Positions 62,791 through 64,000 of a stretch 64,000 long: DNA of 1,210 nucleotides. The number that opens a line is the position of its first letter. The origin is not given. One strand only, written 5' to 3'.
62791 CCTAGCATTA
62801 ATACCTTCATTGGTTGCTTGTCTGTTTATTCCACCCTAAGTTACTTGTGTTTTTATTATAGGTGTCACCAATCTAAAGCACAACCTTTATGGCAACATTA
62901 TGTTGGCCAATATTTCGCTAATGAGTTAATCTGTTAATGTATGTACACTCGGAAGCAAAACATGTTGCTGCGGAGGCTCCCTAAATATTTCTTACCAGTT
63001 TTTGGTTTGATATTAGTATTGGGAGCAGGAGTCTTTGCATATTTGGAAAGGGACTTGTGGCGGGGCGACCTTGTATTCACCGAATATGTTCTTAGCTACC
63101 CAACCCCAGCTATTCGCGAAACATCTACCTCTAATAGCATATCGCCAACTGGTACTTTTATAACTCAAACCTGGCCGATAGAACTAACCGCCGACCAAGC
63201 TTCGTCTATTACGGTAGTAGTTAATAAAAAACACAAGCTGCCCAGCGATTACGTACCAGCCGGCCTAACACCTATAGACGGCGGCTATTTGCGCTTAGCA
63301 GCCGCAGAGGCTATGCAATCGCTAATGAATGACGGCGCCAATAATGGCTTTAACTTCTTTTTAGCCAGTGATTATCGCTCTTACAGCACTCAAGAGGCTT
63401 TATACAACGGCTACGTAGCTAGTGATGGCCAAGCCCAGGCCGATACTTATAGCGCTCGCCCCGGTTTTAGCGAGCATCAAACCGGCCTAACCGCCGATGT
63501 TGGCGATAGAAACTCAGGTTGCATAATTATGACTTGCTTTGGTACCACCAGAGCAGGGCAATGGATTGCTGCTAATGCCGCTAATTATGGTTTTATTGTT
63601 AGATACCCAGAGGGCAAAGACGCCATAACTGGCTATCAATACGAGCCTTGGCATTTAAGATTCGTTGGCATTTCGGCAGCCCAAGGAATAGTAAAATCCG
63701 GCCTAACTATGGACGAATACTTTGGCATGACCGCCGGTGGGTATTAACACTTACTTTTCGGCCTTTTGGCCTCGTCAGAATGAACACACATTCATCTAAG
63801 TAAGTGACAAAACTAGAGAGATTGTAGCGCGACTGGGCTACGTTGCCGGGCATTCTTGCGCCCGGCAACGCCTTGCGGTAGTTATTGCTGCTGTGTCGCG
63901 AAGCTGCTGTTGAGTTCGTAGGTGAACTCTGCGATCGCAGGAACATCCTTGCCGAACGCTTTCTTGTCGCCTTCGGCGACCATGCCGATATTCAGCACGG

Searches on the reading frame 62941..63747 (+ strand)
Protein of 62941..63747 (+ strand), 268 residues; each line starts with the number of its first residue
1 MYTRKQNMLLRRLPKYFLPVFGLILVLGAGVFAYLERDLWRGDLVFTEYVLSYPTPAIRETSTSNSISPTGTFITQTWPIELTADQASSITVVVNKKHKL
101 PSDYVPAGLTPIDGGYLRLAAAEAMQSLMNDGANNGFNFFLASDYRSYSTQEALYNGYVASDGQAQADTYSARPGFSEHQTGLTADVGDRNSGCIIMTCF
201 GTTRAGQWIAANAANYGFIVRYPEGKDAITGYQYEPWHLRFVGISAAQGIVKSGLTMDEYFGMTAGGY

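Call 39: find_encoding_contigs(protein=window:62941-63747:+, flank=10000, max_places=5)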
Protein window:62941-63747:+ (268 aa): no gene with exactly this product is on record in the collection.

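Call 51: search_protein_families(library=pfam, proteins=[window:62941-63747:+], max_evalue=0.001)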
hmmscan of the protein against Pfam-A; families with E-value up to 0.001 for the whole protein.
window:62941-63747:+ (268 aa): 1 family
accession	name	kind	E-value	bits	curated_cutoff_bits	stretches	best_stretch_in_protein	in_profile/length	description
PF02557.22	VanY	-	8.3e-40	136.1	25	1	116-243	3-131/132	D-alanyl-D-alanine carboxypeptidase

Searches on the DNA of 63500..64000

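Call 105: search_rna_families(source=window, start=63500, end=64000, threshold=evalue, max_evalue=1, show_alignments=1)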
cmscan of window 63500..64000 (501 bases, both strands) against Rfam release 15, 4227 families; matches with E-value up to 1: 1.
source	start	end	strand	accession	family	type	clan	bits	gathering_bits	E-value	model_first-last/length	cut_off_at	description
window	63750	63804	-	RF00008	Hammerhead_3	Gene; ribozyme;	CL00010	34.6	48.5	8.8e-06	1-54/54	no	Hammerhead ribozyme (type III)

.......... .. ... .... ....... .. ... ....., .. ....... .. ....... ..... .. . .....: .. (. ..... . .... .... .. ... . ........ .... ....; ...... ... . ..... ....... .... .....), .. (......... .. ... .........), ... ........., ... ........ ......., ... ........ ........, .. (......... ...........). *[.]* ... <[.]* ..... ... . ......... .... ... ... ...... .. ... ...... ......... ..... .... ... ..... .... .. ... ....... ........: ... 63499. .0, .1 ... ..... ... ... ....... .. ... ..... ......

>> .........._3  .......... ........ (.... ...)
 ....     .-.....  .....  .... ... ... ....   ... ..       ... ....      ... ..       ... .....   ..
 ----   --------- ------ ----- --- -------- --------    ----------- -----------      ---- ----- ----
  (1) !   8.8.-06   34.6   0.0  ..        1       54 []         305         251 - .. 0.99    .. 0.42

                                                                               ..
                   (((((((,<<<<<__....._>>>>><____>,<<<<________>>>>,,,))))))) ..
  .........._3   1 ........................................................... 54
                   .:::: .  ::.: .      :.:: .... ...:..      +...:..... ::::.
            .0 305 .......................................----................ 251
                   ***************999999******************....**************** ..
